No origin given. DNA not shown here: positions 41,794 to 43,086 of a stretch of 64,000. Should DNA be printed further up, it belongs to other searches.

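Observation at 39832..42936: vWA / PP2C / atypical kinase triad (TerY-P type) appended to the aminotransferase-hom operon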

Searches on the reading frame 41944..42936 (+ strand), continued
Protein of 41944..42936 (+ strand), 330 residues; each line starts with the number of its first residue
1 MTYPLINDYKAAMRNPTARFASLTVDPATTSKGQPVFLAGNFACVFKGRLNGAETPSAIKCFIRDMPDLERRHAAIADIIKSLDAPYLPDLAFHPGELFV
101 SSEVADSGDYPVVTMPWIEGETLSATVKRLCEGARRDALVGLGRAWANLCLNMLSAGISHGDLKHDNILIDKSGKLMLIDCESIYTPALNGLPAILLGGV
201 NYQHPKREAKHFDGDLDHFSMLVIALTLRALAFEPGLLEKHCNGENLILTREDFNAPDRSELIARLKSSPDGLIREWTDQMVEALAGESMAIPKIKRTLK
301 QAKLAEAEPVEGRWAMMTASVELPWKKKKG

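Call 39: search_protein_families(library=pfam, proteins=[P0078, P0079, P0083, P0084, P0085, P0087, P0090, P0097, P0098, P0099], max_evalue=0.01)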
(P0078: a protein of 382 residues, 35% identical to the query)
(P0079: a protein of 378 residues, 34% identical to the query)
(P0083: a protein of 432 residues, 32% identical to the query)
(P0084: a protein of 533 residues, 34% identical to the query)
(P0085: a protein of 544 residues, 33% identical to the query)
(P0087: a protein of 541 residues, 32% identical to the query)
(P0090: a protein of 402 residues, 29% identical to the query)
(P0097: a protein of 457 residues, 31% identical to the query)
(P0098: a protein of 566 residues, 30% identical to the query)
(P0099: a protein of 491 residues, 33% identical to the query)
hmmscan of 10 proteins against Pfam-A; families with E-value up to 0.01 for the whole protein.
P0078 (382 aa): 7 families
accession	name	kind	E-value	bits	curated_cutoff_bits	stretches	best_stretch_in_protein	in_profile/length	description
PF12773.13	DZR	-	2.3e-09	37.7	27.3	1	333-379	1-45/45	Double zinc ribbon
PF24463.1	DUF7577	-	3.3e-08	33.4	28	1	330-355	2-27/27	Domain of unknown function (DUF7577)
PF13240.11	Zn_Ribbon_1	-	4.3e-07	30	25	2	332-354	1-23/23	zinc-ribbon domain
PF00069.31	Pkinase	-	2.3e-05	24.4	31.7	1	41-223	8-191/263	Protein kinase domain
PF13248.11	Zn_ribbon_3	-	0.00025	20.8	27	0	329-350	1-22/26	zinc-ribbon domain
PF24460.1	DUF7575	-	0.0009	19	28.5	0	329-354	2-27/28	Domain of unknown function (DUF7575)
PF01636.29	APH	-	0.0035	17.6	23.2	0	133-174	155-193/239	Phosphotransferase enzyme family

P0079 (378 aa): 1 family
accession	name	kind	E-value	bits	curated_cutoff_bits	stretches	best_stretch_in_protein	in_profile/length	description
PF00069.31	Pkinase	-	1.5e-06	28.3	31.7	1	42-293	9-259/263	Protein kinase domain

P0083 (432 aa): 1 family
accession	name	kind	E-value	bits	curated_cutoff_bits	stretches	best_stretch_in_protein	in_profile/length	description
PF00069.31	Pkinase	-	0.00068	19.6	31.7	1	42-223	9-190/263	Protein kinase domain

P0084 (533 aa): 1 family
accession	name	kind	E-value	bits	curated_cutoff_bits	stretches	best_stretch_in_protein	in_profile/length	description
PF00069.31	Pkinase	-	5.4e-06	26.4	31.7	1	43-224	10-191/263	Protein kinase domain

P0085 (544 aa): 2 families
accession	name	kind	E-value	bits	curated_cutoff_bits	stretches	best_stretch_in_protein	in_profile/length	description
PF00069.31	Pkinase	-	8.1e-05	22.6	31.7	1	43-174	10-143/263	Protein kinase domain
PF01163.29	RIO1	-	0.00034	20.7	22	1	108-173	82-148/187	RIO domain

P0087 (541 aa): 6 families
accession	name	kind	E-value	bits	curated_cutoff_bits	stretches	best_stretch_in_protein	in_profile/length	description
PF00069.31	Pkinase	-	1.5e-06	28.2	31.7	1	42-219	9-189/263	Protein kinase domain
PF14470.12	bPH_3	-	0.00041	21.2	23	1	460-506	23-71/95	Bacterial PH domain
PF01163.29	RIO1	-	0.00084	19.4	22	1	109-173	83-148/187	RIO domain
PF19974.5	TCAD9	-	0.0044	16.7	40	1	148-174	296-322/429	Ternary complex associated domain 9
PF01636.29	APH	-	0.0047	17.2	23.2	0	129-173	147-194/239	Phosphotransferase enzyme family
PF03109.22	ABC1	-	0.0066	16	22.9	0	108-174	144-210/244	ABC1 atypical kinase-like domain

P0090 (402 aa): 6 families
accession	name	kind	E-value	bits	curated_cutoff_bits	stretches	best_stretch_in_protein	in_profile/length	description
PF12773.13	DZR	-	0.00011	22.8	27.3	1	345-393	1-45/45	Double zinc ribbon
PF17032.10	Zn_ribbon_15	-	0.0011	20.1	28.9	0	346-393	41-73/73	zinc-ribbon family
PF00069.31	Pkinase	-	0.0011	18.9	31.7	1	42-176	9-143/263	Protein kinase domain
PF13240.11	Zn_Ribbon_1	-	0.0054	16.9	25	0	375-394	2-21/23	zinc-ribbon domain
PF01633.27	Choline_kinase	-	0.0087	15.9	29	0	150-175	162-188/300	Choline/ethanolamine kinase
PF01636.29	APH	-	0.0094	16.2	23.2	0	48-137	13-101/239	Phosphotransferase enzyme family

P0097 (457 aa): 5 families
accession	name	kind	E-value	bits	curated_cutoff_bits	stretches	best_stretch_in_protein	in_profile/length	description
PF00069.31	Pkinase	-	7.4e-07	29.3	31.7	1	109-224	74-187/263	Protein kinase domain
PF01636.29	APH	-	3.4e-06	27.4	23.2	0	43-152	5-109/239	Phosphotransferase enzyme family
PF03109.22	ABC1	-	0.00022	20.9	22.9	1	111-178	144-211/244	ABC1 atypical kinase-like domain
PF06293.20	Kdo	-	0.0043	16.9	21.3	1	82-179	66-167/207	Lipopolysaccharide kinase (Kdo/WaaP) family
PF19974.5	TCAD9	-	0.006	16.2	40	1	150-179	294-322/429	Ternary complex associated domain 9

P0098 (566 aa): 2 families
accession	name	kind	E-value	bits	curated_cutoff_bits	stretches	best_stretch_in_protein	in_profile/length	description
PF00069.31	Pkinase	-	9e-07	29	31.7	1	43-221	9-190/263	Protein kinase domain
PF01163.29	RIO1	-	0.0042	17.2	22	1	109-174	82-148/187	RIO domain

P0099 (491 aa): 4 families
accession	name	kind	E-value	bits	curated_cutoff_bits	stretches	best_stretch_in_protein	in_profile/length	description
PF00069.31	Pkinase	-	4.2e-07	30.1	31.7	1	114-228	76-193/263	Protein kinase domain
PF13488.11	Gly-zipper_Omp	-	0.0016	18.7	25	1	409-439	3-33/46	Glycine zipper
PF01636.29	APH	-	0.0069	16.6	23.2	0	136-179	146-195/239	Phosphotransferase enzyme family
PF13441.11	Gly-zipper_YMGG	-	0.0075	16.4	28.9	1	411-439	13-37/45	YMGG-like Gly-zipper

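Call 56: predict_structure(alignment_id=A1)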
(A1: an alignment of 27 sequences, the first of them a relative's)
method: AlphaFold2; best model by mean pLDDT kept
length: 330 residues; sequences in the alignment: 27
mean_pLDDT: 88.9   pTM: 0.85
mean pLDDT of the five models: 88.9, 88.7, 87.7, 87.2, 86.6
residues with pLDDT >= 90: 233; 70-90: 70; 50-70: 18; < 50: 9
segments of 3 or more residues with pLDDT < 50: 321-329
pLDDT, mean of each block of 10 residues (from residue 1): 90 95 97 89 92 96 90 92 92 95 95 94 92 95 97 94 88 93 92 81 84 91 94 90 68 84 94 95 88 94 95 65 44
secondary structure, 60 per line:
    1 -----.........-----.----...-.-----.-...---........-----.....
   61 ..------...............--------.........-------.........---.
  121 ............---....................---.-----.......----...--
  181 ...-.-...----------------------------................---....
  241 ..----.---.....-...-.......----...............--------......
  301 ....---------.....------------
elements in order: H6-14 E25-27 E37-39 E43-50 E56-62 H69-83 E92-100 E108-116 E120-122 H123-132 H136-155 E168-171 E176-178 H218-233 H237-241 H251-255 H261-267 H272-286 H295-304 H314-318

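Call 61: fold_search(model_id=the predicted structure, library=pdb)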
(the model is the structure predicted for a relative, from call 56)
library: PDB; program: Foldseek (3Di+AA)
matches with E <= 10: 2000; with E <= 0.001: 2000
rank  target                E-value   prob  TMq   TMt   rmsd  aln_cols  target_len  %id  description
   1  9ejk_B                1.3e-09  1.00  0.43  0.44   8.8       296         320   18  Lgl2 bound to the aPKCiota-Par6b complex in nucleotide-free form. Head sub-complex region subtracted (released 2025-07-02)
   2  5l6w_L                1.6e-09  1.00  0.45  0.50  11.1       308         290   16  Structure Of the LIMK1-ATPgammaS-CFL1 Complex (released 2016-06-08)
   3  9ejl_B                2.3e-09  1.00  0.44  0.31   8.6       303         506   18  Lgl2 bound to the aPKCiota-Par6B complex in nucleotide-free form. Conformation with visible head sub-complex. (released 2025-07-02)
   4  8aau                  2.5e-09  1.00  0.46  0.52  11.2       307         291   15  LIM Domain Kinase 1 (LIMK1) bound to LIMKi3 (released 2022-08-10)
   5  8r4q_K                3.1e-09  1.00  0.42  0.43  15.3       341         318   17  Salt inducible kinase 3 in complex with inhibitor (released 2024-03-27)
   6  8r4o_C                3.7e-09  1.00  0.43  0.44  15.1       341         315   17  Salt inducible kinase 3 in complex with inhibitor (released 2024-03-27)
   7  6jmf                  4.6e-09  1.00  0.52  0.47   6.8       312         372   18  Crystal structure of human tyrosine-protein kinase Fes/Fps in complex with compound 4 (released 2019-06-12)
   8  4rmz_A                4.9e-09  1.00  0.47  0.53   7.0       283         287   17  Crystal Structure of IRAK-4 (released 2016-01-13)
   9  8r3x_B                4.9e-09  1.00  0.44  0.43   9.4       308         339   18  Crystal structure of aPKC Iota kinase domain with LLGL2 peptide (released 2024-11-20)
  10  8r4o_G                4.9e-09  1.00  0.42  0.43  15.2       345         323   16  Salt inducible kinase 3 in complex with inhibitor (released 2024-03-27)
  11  8oku_A                6.2e-09  1.00  0.39  0.39  10.6       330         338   17  Salt-Inducible Kinase 3 in complex with an inhibitor (released 2024-01-10)
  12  8r4u_A                6.2e-09  1.00  0.41  0.43  15.4       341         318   18  Structure of salt-inducible kinase 3 with inhibitors (released 2024-03-27)
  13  3zc6_A                6.6e-09  1.00  0.48  0.55   9.1       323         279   15  Crystal structure of JAK3 kinase domain in complex with an indazole substituted pyrrolopyrazine inhibitor (released 2013-09-25)
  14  8r3x_A                7.0e-09  1.00  0.44  0.43   8.3       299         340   19  Crystal structure of aPKC Iota kinase domain with LLGL2 peptide (released 2024-11-20)
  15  8r4q_G                7.4e-09  1.00  0.41  0.42  14.1       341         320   16  Salt inducible kinase 3 in complex with inhibitor (released 2024-03-27)
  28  4e93                  1.4e-08  1.00  0.48  0.45   7.5       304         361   16  Crystal structure of human Feline Sarcoma Viral Oncogene Homologue (v-FES)in complex with TAE684 (released 2012-04-18)
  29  4ec8_A                1.5e-08  1.00  0.45  0.46  11.7       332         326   15  Structure of full length CDK9 in complex with cyclinT and DRB (released 2012-09-12)
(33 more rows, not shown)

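Call 69: search_protein_families(library=ncbifam, proteins=[L008:7124-7459:-, L008:7471-8097:-, L021:6636-7910:-, L021:5685-6500:-, L021:3767-5716:-, L027:2139-2507:+, L004:9191-10195:+, L084:4000-6009:+, L084:1562-2659:+, L027:4923-6722:+], max_evalue=0.00001)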
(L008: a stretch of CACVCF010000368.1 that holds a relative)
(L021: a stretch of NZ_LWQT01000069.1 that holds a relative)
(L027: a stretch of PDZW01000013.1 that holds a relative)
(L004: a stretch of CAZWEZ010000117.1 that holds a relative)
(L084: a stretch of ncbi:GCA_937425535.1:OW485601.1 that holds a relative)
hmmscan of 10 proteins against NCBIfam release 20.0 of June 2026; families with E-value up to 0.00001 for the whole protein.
L008:7124-7459:- (111 aa): 0 families

L008:7471-8097:- (208 aa): 3 families
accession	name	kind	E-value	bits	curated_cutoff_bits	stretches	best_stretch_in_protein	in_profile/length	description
NF040985.1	MamG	equivalog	5.5e-32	110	100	1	92-208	3-102/102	magnetosome protein MamG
NF040916.1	MamD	equivalog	6.4e-15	55.2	100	1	95-206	203-309/318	magnetosome protein MamD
NF040917.1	Mms6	equivalog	4.3e-10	40.1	200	1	62-205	18-144/155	magnetic particle specific iron-binding protein Mms6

L021:6636-7910:- (424 aa): 1 family
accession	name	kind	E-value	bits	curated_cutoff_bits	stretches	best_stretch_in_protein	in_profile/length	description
NF040997.1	MamY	equivalog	4.4e-212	703.5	600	1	93-424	1-333/333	liposome tubulation protein MamY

L021:5685-6500:- (271 aa): 3 families
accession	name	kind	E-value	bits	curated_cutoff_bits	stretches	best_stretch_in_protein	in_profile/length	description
NF040996.1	MamX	equivalog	7.4e-133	441.9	400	1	11-271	1-264/264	magnetosome protein MamX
NF040991.1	MamS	equivalog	1.2e-18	67.9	200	1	14-262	5-183/186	magnetosome protein MamS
NF040960.1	MamE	equivalog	9.1e-13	47.6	800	1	44-79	323-358/659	magnetosome formation protease MamE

L021:3767-5716:- (649 aa): 3 families
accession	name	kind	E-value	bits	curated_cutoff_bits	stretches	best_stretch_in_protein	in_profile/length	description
NF040998.1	MamZ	equivalog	0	1054.8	650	1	19-648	3-632/633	magnetosome biogenesis transporter MamZ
NF040986.1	MamH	equivalog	7.8e-123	410.7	300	1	25-435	4-410/419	magnetosome biogenesis transporter MamH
NF003831.1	PRK05419.1-2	equivalog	3e-43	147.8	130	1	440-636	3-192/212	protein-methionine-sulfoxide reductase heme-binding subunit MsrQ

L027:2139-2507:+ (122 aa): 1 family
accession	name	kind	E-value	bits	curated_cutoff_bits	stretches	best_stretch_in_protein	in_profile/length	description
NF038051.2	MamC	equivalog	1.2e-40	137.7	100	1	7-103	1-97/97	magnetosome protein MamC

L004:9191-10195:+ (334 aa): 2 families
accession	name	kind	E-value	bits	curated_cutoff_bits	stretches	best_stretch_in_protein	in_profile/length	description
NF040916.1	MamD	equivalog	6e-100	334.5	100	1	4-333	3-315/318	magnetosome protein MamD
NF040917.1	Mms6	equivalog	4.3e-12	46.5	200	1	213-328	38-147/155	magnetic particle specific iron-binding protein Mms6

L084:4000-6009:+ (669 aa): 8 families
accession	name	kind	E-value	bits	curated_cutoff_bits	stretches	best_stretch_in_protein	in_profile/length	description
NF040961.1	MamO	equivalog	1.8e-212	707.2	800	1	8-665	11-648/648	magnetosome protein MamO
TIGR02037.1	degP_htrA_DO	subfamily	2.3e-13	49.9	416.2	1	96-265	61-228/434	Do family serine endopeptidase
NF040960.1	MamE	equivalog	3.1e-13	49.2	800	1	95-303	122-334/659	magnetosome formation protease MamE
NF007526.1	PRK10139.1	equivalog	5.1e-09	35.3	756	1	96-267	92-262/456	serine endoprotease DegQ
NF047968.1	SerProtHtrA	equivalog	2.1e-08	34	470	1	90-265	82-257/357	serine protease HtrA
NF008189.1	PRK10942.1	equivalog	2.3e-08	32.9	720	1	95-267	113-284/477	serine endoprotease DegP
NF050055.1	SerProtHtrAMycob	equivalog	5.2e-08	32.2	800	1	74-243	206-383/502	serine protease HtrA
NF041521.1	HhoA_HhoB_HtrA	equivalog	8.6e-06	25.3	450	0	96-257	58-216/335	HhoA/HhoB/HtrA family serine endopeptidase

L084:1562-2659:+ (365 aa): 7 families
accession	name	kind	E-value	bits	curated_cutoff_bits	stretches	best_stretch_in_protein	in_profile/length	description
NF040964.1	MamK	subfamily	2.6e-134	447.5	400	1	28-362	1-334/335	MamK family actin-like protein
NF053558.1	BeeR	equivalog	3.5e-62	210.4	530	1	28-348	1-338/349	BeeR family actin-like protein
NF010539.0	PRK13927.1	subfamily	1.3e-21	76.9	293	1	30-335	9-314/339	rod shape-determining protein MreB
TIGR00904.1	mreB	subfamily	9.5e-16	57.8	365.75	1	30-335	5-314/334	MreB/Mrl family cell shape determining protein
NF010540.1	PRK13929.1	exception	4.2e-12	45.8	515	1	30-322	7-303/334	rod-share determining protein MreBH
NF053533.1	salactin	equivalog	3.8e-07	29.5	400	1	175-348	154-333/335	actin-like salactin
NF011660.0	PRK15080.1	equivalog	2.3e-06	27.1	182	0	91-200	65-171/277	ethanolamine utilization protein EutJ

L027:4923-6722:+ (599 aa): 15 families
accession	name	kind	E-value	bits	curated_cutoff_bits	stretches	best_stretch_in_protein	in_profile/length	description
NF047416.1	penta_HetL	equivalog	9.4e-27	93.9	260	3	119-187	32-100/218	heterocyst differentiation pentapeptide repeat protein HetL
NF011743.0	PRK15196.1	equivalog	2.6e-25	89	354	2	31-145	159-272/350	type III secretion system effector PipB2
NF052603.1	penta_Alr5209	equivalog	3.5e-25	88.3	125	2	31-110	15-94/113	Alr5209 family pentapeptide repeat protein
NF011744.0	PRK15197.1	equivalog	1.1e-19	70.7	274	2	30-118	175-264/291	SPI-2 type III secretion system effector PipB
NF000349.1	mfpA_AE000516.2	equivalog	3.2e-14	53.1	360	2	122-187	84-149/183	pentapeptide repeat protein MfpA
NF033086.2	penta_rpt_Qnr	equivalog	5.8e-11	42.5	240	1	31-179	48-195/211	Qnr family pentapeptide repeat protein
NF000071.4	penta_rpt_QnrA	exception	1.1e-10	41.6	450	1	34-179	57-196/218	QnrA family quinolone resistance pentapeptide repeat protein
NF038182.1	penta_rpt_SmQnr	exception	1.2e-09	38.3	460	0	91-180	112-200/215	SmQnr family pentapeptide repeat protein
NF012152.0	penta_rpt_QnrC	exception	2.2e-09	37.6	500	1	30-167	53-199/221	QnrC family quinolone resistance pentapeptide repeat protein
NF000056.3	penta_rpt_QnrS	exception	2.2e-09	37.3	460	1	30-174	53-196/218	QnrS family quinolone resistance pentapeptide repeat protein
NF033375.2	penta_rpt_QnrE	exception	4e-09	36.8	480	1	43-192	53-201/214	QnrE family quinolone resistance pentapeptide repeat protein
NF012151.0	penta_rpt_QnrAS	exception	1.4e-08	35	490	0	30-166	63-198/218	QnrAS family quinolone resistance pentapeptide repeat protein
NF000421.1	penta_rpt_QnrVC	exception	7.1e-08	32.6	460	0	31-137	54-154/218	QnrVC family quinolone resistance pentapeptide repeat protein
NF000420.1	penta_rpt_QnrB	exception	7.7e-08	32.6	460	1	43-190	53-199/214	QnrB family quinolone resistance pentapeptide repeat protein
NF000139.2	penta_rpt_QnrD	exception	5.2e-06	26.6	425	0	40-182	50-196/214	QnrD family quinolone resistance pentapeptide repeat protein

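Call 90: search_protein_representatives(alignment_id=A1)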
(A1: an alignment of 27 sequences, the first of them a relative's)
Query: 27 sequences, 326 profile positions. Proteins with E-value up to 0.001 (for the whole library): 15233; up to 1e-10: 6576; up to 1e-30: 4956. The best 150 are listed.
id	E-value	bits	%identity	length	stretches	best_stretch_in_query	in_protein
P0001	3.5e-145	499.6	-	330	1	1-322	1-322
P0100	1.1e-126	438.8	-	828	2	1-305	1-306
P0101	1.2e-122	425.6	-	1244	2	2-314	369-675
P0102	4.1e-115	400.8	-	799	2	1-311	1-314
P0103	8.8e-110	383.2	-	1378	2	1-288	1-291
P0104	1.3e-108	379.4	-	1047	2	3-314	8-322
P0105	9.8e-107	373.2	-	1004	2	1-311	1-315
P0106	5.8e-105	367.4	-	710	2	1-303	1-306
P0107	3.6e-102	358.2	-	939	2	6-303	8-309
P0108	1.6e-98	346.2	-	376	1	3-304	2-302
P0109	3.4e-96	338.6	-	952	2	1-303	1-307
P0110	1.6e-95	336.3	-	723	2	1-286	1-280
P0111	2.7e-93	329.0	-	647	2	1-299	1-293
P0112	2.1e-92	326.1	-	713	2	7-295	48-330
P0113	3.0e-92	325.6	-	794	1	1-310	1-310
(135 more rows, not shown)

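Call 92: find_related_loci(query=A1, collection=viral_contigs, flank=6000)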
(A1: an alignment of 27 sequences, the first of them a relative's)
Query A1 (330 aa) in viral_contigs; peptide patterns used: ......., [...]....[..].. (x = any residue, [..] = any of these).
31 stretches matched a pattern, but none encodes a relative of the query by tblastn (E <= 1e-3).

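Call 94: search_dna_similar(query=window:41944-42936:+, collection=plasmids, mode=protein, max_rows=15)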
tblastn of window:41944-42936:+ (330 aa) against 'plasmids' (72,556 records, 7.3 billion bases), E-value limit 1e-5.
Records with a match: 2; places in all: 2; records where one place covers at least 80% of the query: 2.
Best place of each record, by identity: <60% 2.
By first word of the organism name: Calothrix 1; Acaryochloris 1.
By predicted mobility (MOB-suite, as given by PLSDB): mobilizable 1; conjugative 1.
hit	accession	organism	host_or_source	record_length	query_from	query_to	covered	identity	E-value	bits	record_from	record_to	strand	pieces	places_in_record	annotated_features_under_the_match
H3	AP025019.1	Calothrix sp. PCC 7716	-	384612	1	330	100%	25.4%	3e-33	137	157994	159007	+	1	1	hypothetical protein (x2)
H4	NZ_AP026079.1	Acaryochloris marina MBIC10699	cell culture,Ascidian, Diplosoma similis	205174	3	266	80%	29.1%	9e-29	124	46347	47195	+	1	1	hypothetical protein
